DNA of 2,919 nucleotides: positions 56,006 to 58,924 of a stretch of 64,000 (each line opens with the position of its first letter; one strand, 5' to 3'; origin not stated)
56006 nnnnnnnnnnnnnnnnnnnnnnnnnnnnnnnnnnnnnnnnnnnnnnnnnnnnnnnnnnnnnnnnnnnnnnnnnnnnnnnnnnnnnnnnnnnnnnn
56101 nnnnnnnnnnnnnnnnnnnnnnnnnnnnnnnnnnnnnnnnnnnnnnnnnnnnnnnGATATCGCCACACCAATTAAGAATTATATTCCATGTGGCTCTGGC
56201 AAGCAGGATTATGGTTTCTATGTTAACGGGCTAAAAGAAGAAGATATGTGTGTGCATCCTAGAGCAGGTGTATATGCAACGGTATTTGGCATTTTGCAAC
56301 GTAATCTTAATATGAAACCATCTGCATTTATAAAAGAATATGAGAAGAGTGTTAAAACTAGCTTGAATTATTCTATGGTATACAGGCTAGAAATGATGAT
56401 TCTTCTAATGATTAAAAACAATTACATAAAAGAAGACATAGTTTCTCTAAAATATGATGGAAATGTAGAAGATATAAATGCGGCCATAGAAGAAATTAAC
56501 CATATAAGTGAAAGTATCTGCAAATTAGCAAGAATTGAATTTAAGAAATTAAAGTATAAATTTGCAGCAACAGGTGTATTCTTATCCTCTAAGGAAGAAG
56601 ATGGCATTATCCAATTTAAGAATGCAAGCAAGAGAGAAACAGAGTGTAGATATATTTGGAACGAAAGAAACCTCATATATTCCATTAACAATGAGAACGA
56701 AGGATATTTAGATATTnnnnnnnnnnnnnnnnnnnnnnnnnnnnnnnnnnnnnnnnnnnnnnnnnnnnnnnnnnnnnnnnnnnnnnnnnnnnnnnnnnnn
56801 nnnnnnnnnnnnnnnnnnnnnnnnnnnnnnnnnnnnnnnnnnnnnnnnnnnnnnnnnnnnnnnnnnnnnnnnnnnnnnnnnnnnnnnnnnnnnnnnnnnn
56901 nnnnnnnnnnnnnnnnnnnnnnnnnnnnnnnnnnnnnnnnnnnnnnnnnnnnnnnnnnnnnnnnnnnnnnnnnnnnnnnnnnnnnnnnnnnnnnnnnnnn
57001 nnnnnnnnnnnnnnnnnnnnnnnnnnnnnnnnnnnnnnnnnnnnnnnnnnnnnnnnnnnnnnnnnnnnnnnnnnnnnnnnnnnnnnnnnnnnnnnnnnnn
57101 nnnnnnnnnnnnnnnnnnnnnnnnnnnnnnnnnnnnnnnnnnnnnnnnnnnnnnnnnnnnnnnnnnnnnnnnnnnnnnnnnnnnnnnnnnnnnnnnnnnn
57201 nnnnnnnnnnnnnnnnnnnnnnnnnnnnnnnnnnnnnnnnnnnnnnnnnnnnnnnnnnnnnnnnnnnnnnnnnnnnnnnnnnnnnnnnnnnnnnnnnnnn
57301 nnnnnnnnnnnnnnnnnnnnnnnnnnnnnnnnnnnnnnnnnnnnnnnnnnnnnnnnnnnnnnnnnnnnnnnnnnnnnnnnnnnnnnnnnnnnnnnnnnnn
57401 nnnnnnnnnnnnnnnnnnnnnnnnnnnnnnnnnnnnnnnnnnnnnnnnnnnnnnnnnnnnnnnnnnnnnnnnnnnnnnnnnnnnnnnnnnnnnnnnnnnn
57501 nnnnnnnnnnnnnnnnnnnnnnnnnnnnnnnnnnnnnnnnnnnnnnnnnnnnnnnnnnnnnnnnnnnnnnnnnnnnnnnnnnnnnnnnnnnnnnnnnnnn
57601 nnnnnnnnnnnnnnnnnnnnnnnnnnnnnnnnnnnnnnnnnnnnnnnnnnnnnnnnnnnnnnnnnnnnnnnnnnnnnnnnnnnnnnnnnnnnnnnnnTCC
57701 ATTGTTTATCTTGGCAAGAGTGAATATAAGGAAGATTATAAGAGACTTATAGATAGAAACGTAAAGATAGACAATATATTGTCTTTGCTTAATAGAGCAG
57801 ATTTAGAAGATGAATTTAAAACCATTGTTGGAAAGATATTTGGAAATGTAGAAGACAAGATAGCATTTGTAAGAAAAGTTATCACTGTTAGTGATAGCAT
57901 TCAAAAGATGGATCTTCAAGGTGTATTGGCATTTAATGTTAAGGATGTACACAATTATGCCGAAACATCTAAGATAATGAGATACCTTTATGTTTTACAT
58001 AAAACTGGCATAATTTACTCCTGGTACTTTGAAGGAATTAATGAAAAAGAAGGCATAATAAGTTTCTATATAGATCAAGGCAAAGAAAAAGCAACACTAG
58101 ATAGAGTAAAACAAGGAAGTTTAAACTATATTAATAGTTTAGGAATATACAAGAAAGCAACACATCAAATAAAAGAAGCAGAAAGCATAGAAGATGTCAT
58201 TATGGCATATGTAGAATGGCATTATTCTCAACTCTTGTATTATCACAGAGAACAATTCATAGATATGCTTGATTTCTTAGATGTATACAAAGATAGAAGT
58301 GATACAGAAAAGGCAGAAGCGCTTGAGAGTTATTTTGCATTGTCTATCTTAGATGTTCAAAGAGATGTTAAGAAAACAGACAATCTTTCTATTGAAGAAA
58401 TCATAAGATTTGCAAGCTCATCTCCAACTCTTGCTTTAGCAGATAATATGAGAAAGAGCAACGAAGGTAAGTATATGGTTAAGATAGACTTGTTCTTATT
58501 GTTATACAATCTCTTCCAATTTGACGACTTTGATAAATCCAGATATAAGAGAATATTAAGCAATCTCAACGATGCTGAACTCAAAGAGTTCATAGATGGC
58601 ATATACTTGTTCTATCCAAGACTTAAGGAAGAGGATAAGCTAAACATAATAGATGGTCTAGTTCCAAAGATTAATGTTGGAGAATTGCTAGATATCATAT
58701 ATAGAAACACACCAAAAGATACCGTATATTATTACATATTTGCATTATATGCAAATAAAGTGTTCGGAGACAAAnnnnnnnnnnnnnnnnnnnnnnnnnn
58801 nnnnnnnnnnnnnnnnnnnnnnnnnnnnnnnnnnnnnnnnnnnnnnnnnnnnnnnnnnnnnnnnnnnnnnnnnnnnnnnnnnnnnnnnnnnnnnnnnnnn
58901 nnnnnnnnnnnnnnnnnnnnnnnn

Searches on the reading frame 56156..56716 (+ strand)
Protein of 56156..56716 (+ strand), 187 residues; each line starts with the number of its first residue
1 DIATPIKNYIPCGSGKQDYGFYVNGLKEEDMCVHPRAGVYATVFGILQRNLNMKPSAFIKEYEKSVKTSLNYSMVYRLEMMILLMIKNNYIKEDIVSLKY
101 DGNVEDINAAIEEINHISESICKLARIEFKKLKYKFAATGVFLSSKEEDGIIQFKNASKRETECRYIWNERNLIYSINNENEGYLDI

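Call 47: search_solved_structures(query=A3, max_evalue=10)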
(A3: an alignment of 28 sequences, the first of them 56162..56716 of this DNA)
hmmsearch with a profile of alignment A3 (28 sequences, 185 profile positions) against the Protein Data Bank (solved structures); distinct sequences matched with E-value up to 10: 2.
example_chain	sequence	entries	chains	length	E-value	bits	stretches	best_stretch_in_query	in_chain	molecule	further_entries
6mlm_A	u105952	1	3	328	2.1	11.2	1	10-63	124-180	Hemagglutinin HA1 chain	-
3m5g_A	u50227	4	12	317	2.2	11.2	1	10-63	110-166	Hemagglutinin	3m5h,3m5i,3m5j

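Call 52: search_protein_representatives(alignment_id=A3)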
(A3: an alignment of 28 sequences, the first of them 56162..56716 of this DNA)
Query: 28 sequences, 185 profile positions. Proteins with E-value up to 0.001 (for the whole library): 154; up to 1e-10: 126; up to 1e-30: 58. The best 150 are listed.
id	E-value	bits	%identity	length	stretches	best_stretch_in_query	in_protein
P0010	7.5e-62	224.7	-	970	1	3-183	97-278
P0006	3.6e-61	222.4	-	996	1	4-184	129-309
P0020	2.5e-55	203.4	-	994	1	2-184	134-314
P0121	1.5e-54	200.9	-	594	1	5-184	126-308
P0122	3.0e-52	193.4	-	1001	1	2-185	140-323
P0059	9.5e-52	191.7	-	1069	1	2-183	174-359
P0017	1.9e-51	190.8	-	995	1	6-183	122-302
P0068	2.7e-51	190.2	-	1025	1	4-184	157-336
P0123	5.5e-51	189.3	-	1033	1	2-185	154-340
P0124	1.6e-50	187.7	-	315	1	3-184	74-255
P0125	1.8e-50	187.5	-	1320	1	2-183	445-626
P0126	1.9e-50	187.5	-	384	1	3-182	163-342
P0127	2.7e-50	187.0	-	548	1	3-184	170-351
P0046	3.8e-50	186.5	-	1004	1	3-183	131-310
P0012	5.7e-50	185.9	-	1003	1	5-184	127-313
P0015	9.0e-50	185.3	-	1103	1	3-184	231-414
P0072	1.1e-49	184.9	-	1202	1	2-184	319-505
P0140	5.5e-40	153.4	-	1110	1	5-184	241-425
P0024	1.2e-38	149.0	-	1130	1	3-184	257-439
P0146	5.9e-36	140.3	-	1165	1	4-184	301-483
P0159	3.2e-30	121.6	-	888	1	2-180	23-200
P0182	1.5e-18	83.6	-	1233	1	19-183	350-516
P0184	6.6e-18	81.4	-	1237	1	19-180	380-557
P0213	8.3e-12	61.5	-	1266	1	7-181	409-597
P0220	8.1e-11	58.3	-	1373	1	10-151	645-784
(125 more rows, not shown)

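Call 53: search_protein_families(library=pfam, proteins=[P0125, P0220, P0213, P0182, P0184, P0146, P0140], max_evalue=0.01)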
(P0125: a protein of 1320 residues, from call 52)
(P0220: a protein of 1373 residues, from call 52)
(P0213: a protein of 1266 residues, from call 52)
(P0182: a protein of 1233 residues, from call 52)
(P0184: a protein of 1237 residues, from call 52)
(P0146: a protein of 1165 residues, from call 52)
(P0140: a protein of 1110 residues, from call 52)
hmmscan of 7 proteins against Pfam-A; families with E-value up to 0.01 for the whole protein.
P0125 (1320 aa): 4 families
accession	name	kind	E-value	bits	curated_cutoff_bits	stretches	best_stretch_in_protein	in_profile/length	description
PF00270.35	DEAD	-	2.5e-14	53.8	26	1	642-818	3-166/167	DEAD/DEAH box helicase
PF00271.37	Helicase_C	-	9.8e-12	45.5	23.5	1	862-955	6-109/110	Helicase conserved C-terminal domain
PF04851.21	ResIII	-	1.9e-05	25.1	22.5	1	640-811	5-162/164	Type III restriction enzyme, res subunit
PF18766.7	SWI2_SNF2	-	0.00037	20.7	26.7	1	656-811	20-155/221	SWI2/SNF2 ATPase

P0220 (1373 aa): 0 families

P0213 (1266 aa): 4 families
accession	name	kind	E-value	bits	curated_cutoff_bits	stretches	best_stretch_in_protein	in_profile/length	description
PF00270.35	DEAD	-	1.3e-17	64.5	26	1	619-767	6-161/167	DEAD/DEAH box helicase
PF00271.37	Helicase_C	-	1.7e-12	48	23.5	1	809-912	3-110/110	Helicase conserved C-terminal domain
PF08378.17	NERD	-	3.6e-12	47.2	22.1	1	150-275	2-111/111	Nuclease-related domain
PF04851.21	ResIII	-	2.8e-09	37.5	22.5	1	616-766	8-162/164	Type III restriction enzyme, res subunit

P0182 (1233 aa): 2 families
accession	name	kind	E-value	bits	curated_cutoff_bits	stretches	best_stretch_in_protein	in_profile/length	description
PF00270.35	DEAD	-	2.3e-18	66.9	26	1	534-700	4-166/167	DEAD/DEAH box helicase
PF00271.37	Helicase_C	-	3.4e-11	43.8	23.5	1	762-859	13-110/110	Helicase conserved C-terminal domain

P0184 (1237 aa): 4 families
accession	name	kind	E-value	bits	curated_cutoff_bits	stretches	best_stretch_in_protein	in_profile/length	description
PF08378.17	NERD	-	4.6e-19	69.4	22.1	1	134-244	2-110/111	Nuclease-related domain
PF00270.35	DEAD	-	1.6e-15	57.7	26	1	576-729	3-164/167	DEAD/DEAH box helicase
PF00271.37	Helicase_C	-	4.9e-09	36.9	23.5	1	784-872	17-110/110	Helicase conserved C-terminal domain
PF04851.21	ResIII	-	2.2e-07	31.4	22.5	1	577-723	8-161/164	Type III restriction enzyme, res subunit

P0146 (1165 aa): 4 families
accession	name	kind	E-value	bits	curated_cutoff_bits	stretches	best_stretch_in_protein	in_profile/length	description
PF00270.35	DEAD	-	3e-16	60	26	1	499-674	4-164/167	DEAD/DEAH box helicase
PF00271.37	Helicase_C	-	1.6e-11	44.9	23.5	1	727-814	15-110/110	Helicase conserved C-terminal domain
PF04851.21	ResIII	-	1.3e-07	32.1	22.5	1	499-669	8-162/164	Type III restriction enzyme, res subunit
PF13643.11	DUF4145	-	2.3e-06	28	23.1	1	23-113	3-85/88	Domain of unknown function (DUF4145)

P0140 (1110 aa): 3 families
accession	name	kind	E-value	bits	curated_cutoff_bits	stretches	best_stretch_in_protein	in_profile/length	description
PF00270.35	DEAD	-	3e-17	63.3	26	1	440-599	3-163/167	DEAD/DEAH box helicase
PF04851.21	ResIII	-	5.2e-12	46.4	22.5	1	436-596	3-163/164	Type III restriction enzyme, res subunit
PF00271.37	Helicase_C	-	0.00018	22.1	23.5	1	689-739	58-108/110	Helicase conserved C-terminal domain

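Call 54: search_protein_families(library=pfam, proteins=[window:56156-56716:+, P0159], max_evalue=1)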
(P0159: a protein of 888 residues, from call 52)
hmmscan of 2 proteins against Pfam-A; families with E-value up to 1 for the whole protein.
window:56156-56716:+ (187 aa): 1 family
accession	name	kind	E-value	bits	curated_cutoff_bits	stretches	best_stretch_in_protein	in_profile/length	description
PF25304.1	WH_eIF2D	-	0.072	13.8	27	1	116-163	32-77/92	eIF2D winged helix domain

P0159 (888 aa): 5 families
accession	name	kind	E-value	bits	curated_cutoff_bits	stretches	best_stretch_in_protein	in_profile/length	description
PF00270.35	DEAD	-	9.8e-21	74.6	26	1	224-383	7-166/167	DEAD/DEAH box helicase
PF00271.37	Helicase_C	-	7.1e-13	49.2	23.5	1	424-520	4-109/110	Helicase conserved C-terminal domain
PF04851.21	ResIII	-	2.2e-10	41.2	22.5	1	220-376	8-162/164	Type III restriction enzyme, res subunit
PF18766.7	SWI2_SNF2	-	0.001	19.2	26.7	1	235-449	22-207/221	SWI2/SNF2 ATPase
PF23187.1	UBX7_N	-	0.34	11.5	27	1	165-218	18-71/110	UBX7 N-terminal domain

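Call 92: search_protein_families(library=phrogs, proteins=[window:56156-56716:+], max_evalue=0.01)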
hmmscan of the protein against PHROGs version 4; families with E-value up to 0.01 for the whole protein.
window:56156-56716:+ (187 aa): 0 families

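Call 110: find_encoding_contigs(protein=P0184, flank=7000, max_places=1)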
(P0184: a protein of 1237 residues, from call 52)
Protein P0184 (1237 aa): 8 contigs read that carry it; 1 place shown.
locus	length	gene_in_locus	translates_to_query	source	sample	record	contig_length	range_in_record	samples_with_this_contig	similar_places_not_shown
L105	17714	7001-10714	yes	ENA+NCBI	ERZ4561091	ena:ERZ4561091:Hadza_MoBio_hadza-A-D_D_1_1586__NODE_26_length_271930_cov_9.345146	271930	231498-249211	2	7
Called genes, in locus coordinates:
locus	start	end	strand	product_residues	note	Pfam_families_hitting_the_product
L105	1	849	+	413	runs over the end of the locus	PF13401:AAA_22 (faint), PF00004:AAA, PF01434:Peptidase_M41 (weak)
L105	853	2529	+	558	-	-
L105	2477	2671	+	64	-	-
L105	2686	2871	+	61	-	-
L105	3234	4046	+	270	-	PF22935:RM44_endonuclase (faint), PF14622:Ribonucleas_3_3, PF00636:Ribonuclease_3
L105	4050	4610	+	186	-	-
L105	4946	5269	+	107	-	-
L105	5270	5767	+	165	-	-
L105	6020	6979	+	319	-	-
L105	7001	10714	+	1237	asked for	PF08378:NERD, PF00270:DEAD, PF04851:ResIII (weak), PF00271:Helicase_C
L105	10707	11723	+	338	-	-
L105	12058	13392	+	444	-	PF13173:AAA_14, PF13635:DUF4143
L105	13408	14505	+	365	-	-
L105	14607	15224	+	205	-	PF02525:Flavodoxin_2, PF03358:FMN_red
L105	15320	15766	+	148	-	PF12844:HTH_19, PF01381:HTH_3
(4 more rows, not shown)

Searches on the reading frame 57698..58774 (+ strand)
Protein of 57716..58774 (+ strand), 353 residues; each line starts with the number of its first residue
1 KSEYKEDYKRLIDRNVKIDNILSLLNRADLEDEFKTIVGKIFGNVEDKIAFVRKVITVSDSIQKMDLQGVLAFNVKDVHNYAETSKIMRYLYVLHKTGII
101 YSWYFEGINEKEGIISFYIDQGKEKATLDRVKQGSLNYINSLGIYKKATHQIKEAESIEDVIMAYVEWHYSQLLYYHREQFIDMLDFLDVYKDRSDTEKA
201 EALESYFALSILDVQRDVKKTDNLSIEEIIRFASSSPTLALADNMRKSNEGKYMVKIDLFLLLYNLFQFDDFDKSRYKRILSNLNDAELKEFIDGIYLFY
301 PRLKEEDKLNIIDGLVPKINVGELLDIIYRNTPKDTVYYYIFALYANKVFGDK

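Call 37: predict_structure(alignment_id=A2)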
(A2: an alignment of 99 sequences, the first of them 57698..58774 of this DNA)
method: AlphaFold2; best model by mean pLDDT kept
length: 359 residues; sequences in the alignment: 99
mean_pLDDT: 93.4   pTM: 0.81
mean pLDDT of the five models: 93.4, 93.4, 93.0, 92.8, 92.6
residues with pLDDT >= 90: 284; 70-90: 73; 50-70: 2; < 50: 0
segments of 3 or more residues with pLDDT < 50: none
pLDDT, mean of each block of 10 residues (from residue 1): 87 91 90 88 89 93 98 97 93 97 98 97 98 98 92 95 98 93 92 92 92 80 87 95 88 89 97 95 97 97 96 97 96 96 97 85
secondary structure, 60 per line:
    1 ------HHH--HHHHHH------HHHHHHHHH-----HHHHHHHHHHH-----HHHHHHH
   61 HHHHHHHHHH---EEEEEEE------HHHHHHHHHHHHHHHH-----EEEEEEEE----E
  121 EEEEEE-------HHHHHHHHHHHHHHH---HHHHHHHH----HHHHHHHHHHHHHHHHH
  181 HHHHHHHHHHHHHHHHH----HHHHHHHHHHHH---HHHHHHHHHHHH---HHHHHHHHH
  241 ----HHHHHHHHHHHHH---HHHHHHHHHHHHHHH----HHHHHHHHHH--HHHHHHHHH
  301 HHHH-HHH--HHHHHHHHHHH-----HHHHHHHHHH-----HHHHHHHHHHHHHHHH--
elements in order: H12-17 H24-32 H38-48 H54-70 E74-80 H87-102 E108-115 E120-126 H134-148 H152-159 H164-197 H202-213 H217-228 H232-240 H245-257 H261-275 H280-289 H292-304 H311-321 H327-336 H342-357

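Call 41: fold_search(model_id=the predicted structure, library=pdb)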
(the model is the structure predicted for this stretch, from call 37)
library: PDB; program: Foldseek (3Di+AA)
matches with E <= 10: 231; with E <= 0.001: 0
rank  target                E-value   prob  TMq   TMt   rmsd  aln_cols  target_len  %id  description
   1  5y5x_N                1.2e-01  0.30  0.12  0.08  20.6       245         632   13  V/A-type ATPase/synthase from Thermus thermophilus, rotational state 1 (released 2018-01-17)
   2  6khi_F                4.4e-01  0.08  0.12  0.08  22.5       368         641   10  Supercomplex for cylic electron transport in cyanobacteria (released 2020-02-12)
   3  5mfm_F                7.1e-01  0.08  0.12  0.13  17.5       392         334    8  Designed armadillo repeat protein peptide fusion YIIIM6AII_GS11_(KR)5 (released 2017-09-13)
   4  3dad_A                7.4e-01  0.10  0.13  0.14  17.4       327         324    9  Crystal structure of the N-terminal regulatory domains of the formin FHOD1 (released 2008-09-16)
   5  5mfl_B                7.7e-01  0.10  0.14  0.15  17.1       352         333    8  Designed armadillo repeat protein (KR)5_GS10_YIIIM6AII (released 2017-09-13)
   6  2wcr_A                8.1e-01  0.15  0.12  0.22  14.4       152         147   11  Crystal Structure of Tip-Alpha N34 (HP0596) from Helicobacter pylori at pH8 (released 2009-05-12)
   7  4a64_D                1.0e+00  0.12  0.19  0.21  22.7       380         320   12  Crystal structure of the N-terminal domain of human Cul4B at 2.57A resolution (released 2012-02-29)
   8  5mfd_A                1.0e+00  0.08  0.13  0.14  17.3       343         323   10  Designed armadillo repeat protein YIIIM''6AII in complex with pD_(KR)5 (released 2017-07-19)
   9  5mfd_G                1.1e+00  0.09  0.16  0.17  16.8       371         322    9  Designed armadillo repeat protein YIIIM''6AII in complex with pD_(KR)5 (released 2017-07-19)
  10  5mfc_A                1.1e+00  0.08  0.13  0.15  17.3       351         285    9  Designed armadillo repeat protein YIIIM5AII in complex with (KR)4-GFP (released 2017-07-19)
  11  7abi_u                1.2e+00  0.10  0.18  0.10  19.4       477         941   11  Human pre-Bact-2 spliceosome (released 2021-02-10)
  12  8hpp_B                1.2e+00  0.08  0.15  0.14  19.9       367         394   12  Crystal structure of human INTS3 with SAGE1 (released 2023-12-20)
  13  7aoc_K                1.3e+00  0.60  0.13  0.40   9.6        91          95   15  Schizosaccharomyces pombe RNA polymerase I (monomer) (released 2021-02-24)
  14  8tug_K                1.3e+00  0.57  0.12  0.32   6.6        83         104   13  Cryo-EM structure of CPD-stalled Pol II in complex with Rad26 (engaged state) (released 2024-01-24)
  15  5h2x_A                1.3e+00  0.06  0.12  0.11  17.4       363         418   10  Crystal structure of the karyopherin Kap60p bound to the SUMO protease Ulp1p (150-172) (released 2016-12-14)
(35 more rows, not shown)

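Call 51: search_solved_structures(query=A4, max_evalue=10)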
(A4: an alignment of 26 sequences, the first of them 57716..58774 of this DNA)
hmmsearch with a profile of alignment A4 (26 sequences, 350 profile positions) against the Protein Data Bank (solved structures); distinct sequences matched with E-value up to 10: 6.
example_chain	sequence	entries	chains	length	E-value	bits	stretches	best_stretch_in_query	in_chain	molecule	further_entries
8qad_A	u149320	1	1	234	0.19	14.2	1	17-91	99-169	sc-apCC-6-LLIA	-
5c0s_A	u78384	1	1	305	0.22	14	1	94-155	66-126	Hemagglutinin, Envelope glycoprotein, Fibritin fusion protein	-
7mn1_A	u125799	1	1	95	0.67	12.3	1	111-158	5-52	Sa1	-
8e6y_A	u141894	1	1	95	0.69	12.3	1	111-158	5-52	Sa1_V90T_30C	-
7fbb_A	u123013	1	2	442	2.6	10.4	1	121-166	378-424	Maltodextrin-binding protein,de novo designed protein D12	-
5c0r_A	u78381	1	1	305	3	10.2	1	94-154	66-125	Hemagglutinin, Envelope glycoprotein, Fibritin fusion protein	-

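Call 92: search_protein_families(library=phrogs, proteins=[window:57716-58774:+], max_evalue=0.01)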
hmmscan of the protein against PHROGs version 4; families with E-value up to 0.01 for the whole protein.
window:57716-58774:+ (353 aa): 0 families
